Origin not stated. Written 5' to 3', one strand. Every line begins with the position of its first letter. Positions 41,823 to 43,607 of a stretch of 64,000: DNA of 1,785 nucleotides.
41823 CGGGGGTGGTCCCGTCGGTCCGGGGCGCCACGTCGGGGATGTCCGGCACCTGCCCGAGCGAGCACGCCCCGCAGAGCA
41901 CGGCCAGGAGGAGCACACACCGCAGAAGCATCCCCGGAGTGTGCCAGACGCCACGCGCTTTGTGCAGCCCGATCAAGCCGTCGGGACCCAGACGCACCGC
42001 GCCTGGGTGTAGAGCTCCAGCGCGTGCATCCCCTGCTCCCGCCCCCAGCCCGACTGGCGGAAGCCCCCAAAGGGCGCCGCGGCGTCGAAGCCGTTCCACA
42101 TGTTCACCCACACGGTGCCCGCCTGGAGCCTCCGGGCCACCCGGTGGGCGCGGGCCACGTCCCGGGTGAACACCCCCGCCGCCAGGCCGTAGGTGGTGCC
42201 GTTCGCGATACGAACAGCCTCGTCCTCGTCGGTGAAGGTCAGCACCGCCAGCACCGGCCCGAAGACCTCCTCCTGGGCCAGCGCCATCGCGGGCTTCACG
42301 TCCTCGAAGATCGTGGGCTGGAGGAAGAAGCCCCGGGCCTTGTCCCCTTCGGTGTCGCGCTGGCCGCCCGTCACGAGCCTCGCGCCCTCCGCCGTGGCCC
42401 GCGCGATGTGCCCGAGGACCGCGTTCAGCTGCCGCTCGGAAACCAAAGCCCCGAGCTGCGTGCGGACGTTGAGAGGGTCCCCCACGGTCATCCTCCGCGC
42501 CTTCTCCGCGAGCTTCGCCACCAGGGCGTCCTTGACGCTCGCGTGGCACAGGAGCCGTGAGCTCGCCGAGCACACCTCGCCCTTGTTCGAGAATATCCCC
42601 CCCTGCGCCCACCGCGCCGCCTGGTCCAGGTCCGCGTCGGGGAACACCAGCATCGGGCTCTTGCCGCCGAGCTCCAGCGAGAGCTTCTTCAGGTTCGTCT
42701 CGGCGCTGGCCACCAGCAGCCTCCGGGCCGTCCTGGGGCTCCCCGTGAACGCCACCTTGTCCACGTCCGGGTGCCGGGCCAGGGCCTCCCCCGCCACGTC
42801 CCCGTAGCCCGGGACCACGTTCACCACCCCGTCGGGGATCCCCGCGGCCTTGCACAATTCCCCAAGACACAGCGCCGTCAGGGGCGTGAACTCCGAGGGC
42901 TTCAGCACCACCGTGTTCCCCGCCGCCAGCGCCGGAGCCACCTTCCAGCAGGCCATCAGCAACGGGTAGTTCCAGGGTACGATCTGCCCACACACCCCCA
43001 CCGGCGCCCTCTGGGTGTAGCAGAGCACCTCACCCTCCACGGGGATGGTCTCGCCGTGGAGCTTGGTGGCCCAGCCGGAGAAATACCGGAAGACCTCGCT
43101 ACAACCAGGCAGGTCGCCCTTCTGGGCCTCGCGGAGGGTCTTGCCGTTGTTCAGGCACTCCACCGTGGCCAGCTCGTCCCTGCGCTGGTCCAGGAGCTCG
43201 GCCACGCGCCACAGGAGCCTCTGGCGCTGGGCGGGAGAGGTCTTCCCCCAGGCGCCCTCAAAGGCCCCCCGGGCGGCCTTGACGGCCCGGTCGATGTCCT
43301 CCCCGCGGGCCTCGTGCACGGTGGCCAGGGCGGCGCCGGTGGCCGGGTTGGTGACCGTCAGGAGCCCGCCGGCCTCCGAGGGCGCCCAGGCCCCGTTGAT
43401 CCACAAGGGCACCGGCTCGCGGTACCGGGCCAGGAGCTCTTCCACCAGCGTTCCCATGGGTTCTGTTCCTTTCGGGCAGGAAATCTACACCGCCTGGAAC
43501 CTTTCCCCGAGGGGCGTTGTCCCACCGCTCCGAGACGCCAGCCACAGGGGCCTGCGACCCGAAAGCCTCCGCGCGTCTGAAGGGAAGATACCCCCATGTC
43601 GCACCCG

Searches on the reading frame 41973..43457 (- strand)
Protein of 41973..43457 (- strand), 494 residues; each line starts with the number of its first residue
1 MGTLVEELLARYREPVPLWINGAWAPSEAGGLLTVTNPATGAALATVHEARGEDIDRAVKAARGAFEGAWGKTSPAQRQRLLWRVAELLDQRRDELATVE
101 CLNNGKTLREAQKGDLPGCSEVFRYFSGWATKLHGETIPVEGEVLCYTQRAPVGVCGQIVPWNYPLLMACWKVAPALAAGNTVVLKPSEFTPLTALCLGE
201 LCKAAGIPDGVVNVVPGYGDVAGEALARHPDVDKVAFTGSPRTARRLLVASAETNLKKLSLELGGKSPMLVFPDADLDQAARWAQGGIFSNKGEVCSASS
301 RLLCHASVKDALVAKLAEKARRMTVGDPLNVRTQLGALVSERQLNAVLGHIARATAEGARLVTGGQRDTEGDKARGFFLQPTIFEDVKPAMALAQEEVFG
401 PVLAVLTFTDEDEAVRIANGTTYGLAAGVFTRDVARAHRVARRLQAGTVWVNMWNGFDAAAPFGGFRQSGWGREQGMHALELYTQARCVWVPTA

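Call 46: find_encoding_contigs(protein=window:41973-43457:-, flank=3000, max_places=3)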
Protein window:41973-43457:- (494 aa): 1 contig read that carries it; 1 place shown.
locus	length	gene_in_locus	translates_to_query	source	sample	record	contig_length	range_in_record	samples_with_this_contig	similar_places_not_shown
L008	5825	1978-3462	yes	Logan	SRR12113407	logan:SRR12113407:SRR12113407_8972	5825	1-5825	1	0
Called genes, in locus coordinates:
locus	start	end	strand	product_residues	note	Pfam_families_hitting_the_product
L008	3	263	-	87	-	?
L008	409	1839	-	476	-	-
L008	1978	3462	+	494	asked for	PF00171:Aldedh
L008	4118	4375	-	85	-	-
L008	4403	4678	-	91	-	-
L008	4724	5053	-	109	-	-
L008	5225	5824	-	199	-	?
